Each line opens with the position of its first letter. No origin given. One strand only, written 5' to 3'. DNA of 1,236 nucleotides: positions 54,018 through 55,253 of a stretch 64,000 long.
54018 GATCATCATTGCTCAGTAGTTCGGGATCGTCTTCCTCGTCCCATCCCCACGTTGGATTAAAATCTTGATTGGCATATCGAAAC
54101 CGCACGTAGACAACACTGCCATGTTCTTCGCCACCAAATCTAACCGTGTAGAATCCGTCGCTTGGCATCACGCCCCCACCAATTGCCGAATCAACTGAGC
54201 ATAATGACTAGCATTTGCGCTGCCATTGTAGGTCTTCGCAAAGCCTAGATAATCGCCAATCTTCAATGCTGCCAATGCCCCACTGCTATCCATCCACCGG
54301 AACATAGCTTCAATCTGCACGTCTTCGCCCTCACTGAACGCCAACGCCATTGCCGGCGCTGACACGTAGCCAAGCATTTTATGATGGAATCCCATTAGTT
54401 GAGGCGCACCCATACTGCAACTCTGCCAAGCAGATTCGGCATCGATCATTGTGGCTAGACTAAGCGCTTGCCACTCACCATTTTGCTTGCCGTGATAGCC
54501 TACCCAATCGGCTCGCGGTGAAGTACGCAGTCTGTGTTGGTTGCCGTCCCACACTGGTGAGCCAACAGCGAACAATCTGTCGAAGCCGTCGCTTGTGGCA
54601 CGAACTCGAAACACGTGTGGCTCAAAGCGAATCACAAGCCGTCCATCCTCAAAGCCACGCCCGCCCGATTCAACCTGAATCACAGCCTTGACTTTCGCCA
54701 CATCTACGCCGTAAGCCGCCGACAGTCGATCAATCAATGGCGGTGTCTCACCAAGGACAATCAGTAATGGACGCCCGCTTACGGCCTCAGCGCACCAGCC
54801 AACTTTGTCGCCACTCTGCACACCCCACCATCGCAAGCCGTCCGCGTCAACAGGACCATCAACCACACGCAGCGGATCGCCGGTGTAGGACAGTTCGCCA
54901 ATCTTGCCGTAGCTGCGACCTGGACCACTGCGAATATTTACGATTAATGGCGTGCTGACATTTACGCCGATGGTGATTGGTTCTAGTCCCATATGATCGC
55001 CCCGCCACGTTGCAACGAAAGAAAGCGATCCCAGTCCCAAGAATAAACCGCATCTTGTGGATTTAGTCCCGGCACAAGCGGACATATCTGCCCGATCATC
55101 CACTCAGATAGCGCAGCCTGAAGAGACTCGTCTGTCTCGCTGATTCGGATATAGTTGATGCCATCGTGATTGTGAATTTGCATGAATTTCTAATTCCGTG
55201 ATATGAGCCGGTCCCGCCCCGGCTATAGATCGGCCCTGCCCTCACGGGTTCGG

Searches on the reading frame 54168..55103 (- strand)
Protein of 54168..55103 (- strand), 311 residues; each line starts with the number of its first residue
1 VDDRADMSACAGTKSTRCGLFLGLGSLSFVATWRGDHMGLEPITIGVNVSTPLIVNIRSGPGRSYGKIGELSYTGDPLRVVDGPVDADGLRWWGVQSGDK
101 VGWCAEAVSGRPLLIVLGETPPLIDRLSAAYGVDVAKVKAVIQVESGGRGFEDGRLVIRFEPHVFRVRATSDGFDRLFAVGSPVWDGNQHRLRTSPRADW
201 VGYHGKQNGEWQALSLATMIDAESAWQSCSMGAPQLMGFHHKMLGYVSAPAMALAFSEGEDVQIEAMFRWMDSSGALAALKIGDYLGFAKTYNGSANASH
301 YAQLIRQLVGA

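Call 85: search_protein_families(library=pfam, proteins=[window:54168-55103:-], max_evalue=0.0001)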
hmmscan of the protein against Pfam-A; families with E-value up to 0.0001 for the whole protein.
window:54168-55103:- (311 aa): 2 families
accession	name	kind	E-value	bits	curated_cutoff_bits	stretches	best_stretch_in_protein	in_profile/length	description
PF11860.13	Muramidase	-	1.6e-35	123.4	22.3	1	134-305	1-167/175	N-acetylmuramidase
PF08239.17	SH3_3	-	6.9e-07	29.8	27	1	55-106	3-50/54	Bacterial SH3 domain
